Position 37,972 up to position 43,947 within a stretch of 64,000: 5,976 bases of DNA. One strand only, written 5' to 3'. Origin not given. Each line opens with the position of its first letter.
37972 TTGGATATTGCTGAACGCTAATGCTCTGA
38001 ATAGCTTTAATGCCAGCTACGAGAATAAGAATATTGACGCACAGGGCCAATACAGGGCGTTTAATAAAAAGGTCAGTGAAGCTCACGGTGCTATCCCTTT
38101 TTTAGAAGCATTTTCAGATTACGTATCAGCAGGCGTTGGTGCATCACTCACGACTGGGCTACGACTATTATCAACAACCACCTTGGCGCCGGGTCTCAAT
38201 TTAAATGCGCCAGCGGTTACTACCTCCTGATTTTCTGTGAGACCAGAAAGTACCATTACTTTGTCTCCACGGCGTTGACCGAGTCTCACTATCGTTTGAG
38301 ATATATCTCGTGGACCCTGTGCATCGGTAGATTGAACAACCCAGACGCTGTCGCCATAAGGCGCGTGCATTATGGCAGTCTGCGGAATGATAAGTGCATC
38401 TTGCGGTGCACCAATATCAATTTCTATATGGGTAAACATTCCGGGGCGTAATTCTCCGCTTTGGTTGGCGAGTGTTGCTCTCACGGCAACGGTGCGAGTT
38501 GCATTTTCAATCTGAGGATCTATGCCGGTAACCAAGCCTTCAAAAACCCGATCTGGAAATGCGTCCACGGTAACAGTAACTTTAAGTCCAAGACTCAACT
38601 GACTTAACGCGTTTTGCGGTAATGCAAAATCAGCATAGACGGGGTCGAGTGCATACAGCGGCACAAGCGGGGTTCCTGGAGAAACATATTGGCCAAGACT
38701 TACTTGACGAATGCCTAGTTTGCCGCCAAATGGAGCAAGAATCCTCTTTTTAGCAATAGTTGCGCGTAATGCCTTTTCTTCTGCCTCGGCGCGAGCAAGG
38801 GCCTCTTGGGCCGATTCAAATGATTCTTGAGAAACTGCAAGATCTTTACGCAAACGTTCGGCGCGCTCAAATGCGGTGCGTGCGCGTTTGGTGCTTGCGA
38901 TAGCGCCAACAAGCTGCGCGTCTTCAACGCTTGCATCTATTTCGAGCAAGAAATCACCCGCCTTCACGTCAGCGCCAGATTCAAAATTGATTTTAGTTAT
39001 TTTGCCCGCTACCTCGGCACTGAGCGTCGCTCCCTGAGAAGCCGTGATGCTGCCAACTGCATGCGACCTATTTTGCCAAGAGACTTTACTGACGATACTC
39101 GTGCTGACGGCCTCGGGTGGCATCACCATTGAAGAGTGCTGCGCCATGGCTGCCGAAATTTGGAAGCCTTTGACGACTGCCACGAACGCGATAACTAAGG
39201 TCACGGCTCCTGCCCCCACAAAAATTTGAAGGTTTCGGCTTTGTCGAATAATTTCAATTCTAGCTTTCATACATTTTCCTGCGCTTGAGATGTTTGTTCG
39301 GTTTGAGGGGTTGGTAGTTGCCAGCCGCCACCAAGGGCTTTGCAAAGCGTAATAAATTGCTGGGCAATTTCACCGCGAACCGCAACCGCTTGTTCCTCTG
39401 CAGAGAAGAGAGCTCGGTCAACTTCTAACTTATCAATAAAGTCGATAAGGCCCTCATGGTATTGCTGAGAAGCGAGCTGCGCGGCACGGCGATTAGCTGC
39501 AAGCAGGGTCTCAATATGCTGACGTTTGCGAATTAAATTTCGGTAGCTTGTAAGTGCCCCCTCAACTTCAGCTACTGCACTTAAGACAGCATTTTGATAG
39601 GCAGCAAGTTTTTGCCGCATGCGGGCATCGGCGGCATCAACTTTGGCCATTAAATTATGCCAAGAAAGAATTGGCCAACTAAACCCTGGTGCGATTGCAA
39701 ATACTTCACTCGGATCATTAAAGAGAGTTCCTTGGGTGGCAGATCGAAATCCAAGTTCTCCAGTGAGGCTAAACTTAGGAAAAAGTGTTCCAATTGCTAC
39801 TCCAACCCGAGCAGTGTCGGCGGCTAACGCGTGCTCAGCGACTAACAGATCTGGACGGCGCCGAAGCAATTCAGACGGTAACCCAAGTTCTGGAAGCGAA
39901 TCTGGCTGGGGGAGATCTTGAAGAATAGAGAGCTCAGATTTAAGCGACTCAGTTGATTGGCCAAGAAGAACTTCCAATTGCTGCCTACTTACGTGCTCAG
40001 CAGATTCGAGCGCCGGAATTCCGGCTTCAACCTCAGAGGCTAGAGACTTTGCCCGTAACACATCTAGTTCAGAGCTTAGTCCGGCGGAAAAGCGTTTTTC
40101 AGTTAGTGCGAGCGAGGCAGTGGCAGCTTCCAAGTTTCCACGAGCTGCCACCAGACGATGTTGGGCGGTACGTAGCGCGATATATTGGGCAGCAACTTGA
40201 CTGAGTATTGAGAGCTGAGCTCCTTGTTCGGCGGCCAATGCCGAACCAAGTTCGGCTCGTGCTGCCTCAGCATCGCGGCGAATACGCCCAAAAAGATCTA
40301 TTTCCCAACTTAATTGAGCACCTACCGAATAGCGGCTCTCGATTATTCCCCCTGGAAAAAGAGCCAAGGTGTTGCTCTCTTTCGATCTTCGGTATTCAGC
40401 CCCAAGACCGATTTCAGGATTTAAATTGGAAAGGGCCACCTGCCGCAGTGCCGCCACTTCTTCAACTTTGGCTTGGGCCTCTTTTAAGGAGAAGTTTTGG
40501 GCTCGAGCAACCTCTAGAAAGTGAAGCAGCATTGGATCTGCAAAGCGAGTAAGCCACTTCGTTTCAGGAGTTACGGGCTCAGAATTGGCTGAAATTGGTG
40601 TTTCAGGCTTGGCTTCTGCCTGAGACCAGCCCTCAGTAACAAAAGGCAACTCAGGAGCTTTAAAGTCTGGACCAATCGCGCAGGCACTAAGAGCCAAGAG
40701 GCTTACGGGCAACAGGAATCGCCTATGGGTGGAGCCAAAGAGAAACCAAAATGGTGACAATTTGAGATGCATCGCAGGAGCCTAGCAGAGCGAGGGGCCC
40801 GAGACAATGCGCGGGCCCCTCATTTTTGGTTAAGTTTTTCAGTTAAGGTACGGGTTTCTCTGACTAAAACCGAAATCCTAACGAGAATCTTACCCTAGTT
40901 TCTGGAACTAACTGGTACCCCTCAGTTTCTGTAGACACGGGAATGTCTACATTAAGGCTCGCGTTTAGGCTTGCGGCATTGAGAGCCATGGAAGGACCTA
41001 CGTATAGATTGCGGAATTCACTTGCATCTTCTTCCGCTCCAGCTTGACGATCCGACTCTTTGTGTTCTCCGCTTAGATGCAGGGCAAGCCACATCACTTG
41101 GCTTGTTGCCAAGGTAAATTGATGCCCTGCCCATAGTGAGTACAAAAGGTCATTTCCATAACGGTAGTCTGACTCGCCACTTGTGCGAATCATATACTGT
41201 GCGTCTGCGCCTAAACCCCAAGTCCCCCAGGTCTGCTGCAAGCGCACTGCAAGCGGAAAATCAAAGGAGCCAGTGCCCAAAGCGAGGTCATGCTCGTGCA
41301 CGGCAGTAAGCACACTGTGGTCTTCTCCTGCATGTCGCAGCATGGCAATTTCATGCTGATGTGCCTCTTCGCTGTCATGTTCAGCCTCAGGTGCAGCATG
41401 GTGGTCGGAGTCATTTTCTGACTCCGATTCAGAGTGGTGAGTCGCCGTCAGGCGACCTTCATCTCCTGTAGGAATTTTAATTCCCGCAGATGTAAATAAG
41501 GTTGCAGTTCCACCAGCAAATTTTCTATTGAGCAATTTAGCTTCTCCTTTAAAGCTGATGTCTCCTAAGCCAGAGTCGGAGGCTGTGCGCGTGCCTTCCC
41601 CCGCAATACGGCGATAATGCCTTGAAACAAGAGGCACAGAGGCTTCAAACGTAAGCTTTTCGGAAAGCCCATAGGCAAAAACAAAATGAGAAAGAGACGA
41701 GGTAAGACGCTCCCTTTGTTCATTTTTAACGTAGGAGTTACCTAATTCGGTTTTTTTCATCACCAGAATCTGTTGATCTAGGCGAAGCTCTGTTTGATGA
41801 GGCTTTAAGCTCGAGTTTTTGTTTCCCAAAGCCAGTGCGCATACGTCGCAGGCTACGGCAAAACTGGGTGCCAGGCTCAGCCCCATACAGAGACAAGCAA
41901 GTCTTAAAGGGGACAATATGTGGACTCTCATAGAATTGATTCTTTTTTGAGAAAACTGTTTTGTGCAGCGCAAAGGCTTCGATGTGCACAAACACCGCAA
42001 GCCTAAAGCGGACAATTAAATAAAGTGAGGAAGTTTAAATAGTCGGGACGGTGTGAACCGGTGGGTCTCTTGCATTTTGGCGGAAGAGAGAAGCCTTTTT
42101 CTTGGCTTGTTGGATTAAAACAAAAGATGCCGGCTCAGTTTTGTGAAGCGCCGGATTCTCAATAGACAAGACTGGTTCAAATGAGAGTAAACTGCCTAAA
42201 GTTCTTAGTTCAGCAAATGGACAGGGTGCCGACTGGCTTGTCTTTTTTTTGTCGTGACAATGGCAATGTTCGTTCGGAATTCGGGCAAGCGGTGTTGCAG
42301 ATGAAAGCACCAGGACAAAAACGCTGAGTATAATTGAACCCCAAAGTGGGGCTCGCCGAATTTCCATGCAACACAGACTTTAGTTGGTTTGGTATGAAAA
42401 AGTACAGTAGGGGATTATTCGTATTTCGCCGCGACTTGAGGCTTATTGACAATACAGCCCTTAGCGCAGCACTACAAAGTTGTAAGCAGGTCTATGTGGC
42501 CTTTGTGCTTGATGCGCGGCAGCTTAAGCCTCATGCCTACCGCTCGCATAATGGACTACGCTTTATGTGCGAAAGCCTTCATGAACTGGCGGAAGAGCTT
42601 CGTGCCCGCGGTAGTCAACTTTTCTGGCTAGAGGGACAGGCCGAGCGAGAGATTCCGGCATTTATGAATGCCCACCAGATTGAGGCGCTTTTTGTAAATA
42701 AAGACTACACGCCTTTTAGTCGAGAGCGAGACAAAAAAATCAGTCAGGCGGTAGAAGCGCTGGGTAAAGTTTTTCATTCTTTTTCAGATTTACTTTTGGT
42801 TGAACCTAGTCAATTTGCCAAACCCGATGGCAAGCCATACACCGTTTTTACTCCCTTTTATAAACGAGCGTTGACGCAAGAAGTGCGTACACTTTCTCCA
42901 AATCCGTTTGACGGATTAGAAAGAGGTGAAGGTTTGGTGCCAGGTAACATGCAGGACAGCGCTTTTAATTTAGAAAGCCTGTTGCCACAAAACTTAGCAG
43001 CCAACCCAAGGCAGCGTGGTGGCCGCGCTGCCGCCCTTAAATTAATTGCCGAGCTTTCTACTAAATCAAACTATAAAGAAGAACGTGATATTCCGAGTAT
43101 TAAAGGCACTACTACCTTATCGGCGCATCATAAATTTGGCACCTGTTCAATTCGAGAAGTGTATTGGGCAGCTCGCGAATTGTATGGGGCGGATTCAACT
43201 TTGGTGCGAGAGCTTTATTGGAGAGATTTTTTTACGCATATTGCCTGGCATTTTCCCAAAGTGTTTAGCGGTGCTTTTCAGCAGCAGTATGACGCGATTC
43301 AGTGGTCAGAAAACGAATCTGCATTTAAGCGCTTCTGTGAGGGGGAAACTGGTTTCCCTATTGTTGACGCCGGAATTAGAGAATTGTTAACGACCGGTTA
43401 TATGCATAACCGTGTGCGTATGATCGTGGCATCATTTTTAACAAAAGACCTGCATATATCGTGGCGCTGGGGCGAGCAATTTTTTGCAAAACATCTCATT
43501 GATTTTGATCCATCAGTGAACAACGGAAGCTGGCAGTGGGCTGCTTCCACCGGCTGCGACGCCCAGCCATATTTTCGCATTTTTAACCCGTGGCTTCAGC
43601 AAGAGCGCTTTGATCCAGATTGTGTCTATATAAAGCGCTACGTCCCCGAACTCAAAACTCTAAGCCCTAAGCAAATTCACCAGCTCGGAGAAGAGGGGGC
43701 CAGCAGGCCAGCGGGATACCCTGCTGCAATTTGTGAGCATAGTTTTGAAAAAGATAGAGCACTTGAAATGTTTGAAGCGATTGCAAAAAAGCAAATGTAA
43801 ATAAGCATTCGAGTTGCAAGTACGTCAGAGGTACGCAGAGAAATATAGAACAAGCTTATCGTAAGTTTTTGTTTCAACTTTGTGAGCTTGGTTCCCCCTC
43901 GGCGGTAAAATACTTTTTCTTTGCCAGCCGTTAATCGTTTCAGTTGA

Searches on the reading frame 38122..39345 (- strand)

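Call 21: search_protein_families(library=pfam, proteins=[window:38122-39345:-], max_evalue=0.001)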
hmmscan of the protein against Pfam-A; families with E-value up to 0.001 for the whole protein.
window:38122-39345:- (408 aa): 4 families
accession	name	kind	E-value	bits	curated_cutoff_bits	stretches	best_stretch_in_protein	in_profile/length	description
PF16576.10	HlyD_D23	-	5.2e-30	104.8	30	1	95-304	7-213/214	Barrel-sandwich domain of CusB or HlyD membrane-fusion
PF13437.12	HlyD_3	-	1.6e-17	64.6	22.2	1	202-302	2-106/106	HlyD family secretion protein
PF13533.13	Biotin_lipoyl_2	-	6.2e-07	29.5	29.8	1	107-137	2-32/32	Biotin-lipoyl like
PF00529.27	CusB_dom_1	-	0.0003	21.4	26.5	0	147-291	12-66/89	Cation efflux system protein CusB domain 1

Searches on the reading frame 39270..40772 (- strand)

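Call 21: search_protein_families(library=pfam, proteins=[window:39270-40772:-], max_evalue=0.001)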
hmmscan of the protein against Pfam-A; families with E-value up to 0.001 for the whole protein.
window:39270-40772:- (501 aa): 1 family
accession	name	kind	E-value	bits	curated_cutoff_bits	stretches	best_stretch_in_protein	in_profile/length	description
PF02321.23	OEP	-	3e-43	148.2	22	2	84-271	3-187/187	Outer membrane efflux protein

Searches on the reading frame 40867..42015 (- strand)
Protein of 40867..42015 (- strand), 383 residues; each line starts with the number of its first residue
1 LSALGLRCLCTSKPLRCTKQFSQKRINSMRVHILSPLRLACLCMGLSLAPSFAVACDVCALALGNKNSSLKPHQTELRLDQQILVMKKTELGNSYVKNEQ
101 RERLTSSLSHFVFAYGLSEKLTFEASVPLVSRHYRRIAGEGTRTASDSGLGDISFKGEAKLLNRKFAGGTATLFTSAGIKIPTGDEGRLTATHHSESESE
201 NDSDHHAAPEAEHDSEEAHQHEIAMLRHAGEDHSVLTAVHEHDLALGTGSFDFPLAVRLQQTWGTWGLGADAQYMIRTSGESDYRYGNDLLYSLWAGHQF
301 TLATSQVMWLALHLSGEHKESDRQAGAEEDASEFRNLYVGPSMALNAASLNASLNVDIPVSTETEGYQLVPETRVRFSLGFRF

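Call 21: search_protein_families(library=pfam, proteins=[window:40867-42015:-], max_evalue=0.001)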
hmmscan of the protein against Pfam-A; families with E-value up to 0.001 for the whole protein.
window:40867-42015:- (383 aa): 1 family
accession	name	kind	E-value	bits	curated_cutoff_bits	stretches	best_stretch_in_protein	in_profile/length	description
PF13557.12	Phenol_MetA_deg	-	1.3e-09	38.9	22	1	245-367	113-236/242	Putative MetA-pathway of phenol degradation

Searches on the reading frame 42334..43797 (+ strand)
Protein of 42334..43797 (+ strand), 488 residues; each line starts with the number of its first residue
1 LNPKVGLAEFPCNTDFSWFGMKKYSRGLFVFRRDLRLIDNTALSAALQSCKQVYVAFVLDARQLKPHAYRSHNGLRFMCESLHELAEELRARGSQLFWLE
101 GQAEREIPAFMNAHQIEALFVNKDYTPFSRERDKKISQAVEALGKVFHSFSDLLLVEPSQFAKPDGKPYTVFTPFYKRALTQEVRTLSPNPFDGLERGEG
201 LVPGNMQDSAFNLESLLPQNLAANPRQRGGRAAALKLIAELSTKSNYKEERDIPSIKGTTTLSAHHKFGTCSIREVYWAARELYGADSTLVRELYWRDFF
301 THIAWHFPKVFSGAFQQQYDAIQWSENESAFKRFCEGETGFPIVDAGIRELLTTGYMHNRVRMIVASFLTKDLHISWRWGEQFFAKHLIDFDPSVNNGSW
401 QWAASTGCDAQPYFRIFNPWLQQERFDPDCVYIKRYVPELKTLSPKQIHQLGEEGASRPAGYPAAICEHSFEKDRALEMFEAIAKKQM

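Call 31: search_protein_families(library=pfam, proteins=[window:42334-43797:+], max_evalue=0.0001)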
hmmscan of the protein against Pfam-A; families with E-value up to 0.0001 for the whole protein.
window:42334-43797:+ (488 aa): 2 families
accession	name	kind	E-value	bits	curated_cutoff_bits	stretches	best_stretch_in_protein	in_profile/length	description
PF03441.19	FAD_binding_7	-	7.4e-77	257.8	27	1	291-481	2-202/203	FAD binding domain of DNA photolyase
PF00875.24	DNA_photolyase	-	1.2e-42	146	26.6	1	30-182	4-155/164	DNA photolyase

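Call 79: search_protein_families(library=ncbifam, proteins=[window:42394-43797:+], max_evalue=1e-10)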
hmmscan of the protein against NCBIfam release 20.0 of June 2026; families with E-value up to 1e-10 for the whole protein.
window:42394-43797:+ (468 aa): 5 families
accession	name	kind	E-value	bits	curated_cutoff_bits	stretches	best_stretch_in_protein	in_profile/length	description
TIGR03556.1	photolyase_8HDF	exception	2.7e-100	336.5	884.6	1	8-454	4-462/471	deoxyribodipyrimidine photo-lyase, 8-HDF type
NF007955.0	PRK10674.1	equivalog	9.6e-95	318.2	506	1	8-466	5-471/472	deoxyribodipyrimidine photo-lyase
TIGR02765.1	crypto_DASH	subfamily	2.4e-64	217.8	317.05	1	7-420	3-431/431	DASH family cryptochrome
TIGR02766.1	crypt_chrom_pln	subfamily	6.4e-59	200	603.85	1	9-430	4-441/480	cryptochrome photoreceptor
TIGR00591.1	phr2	superfamily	1.6e-12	47.5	550.05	1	9-345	26-373/453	deoxyribodipyrimidine photo-lyase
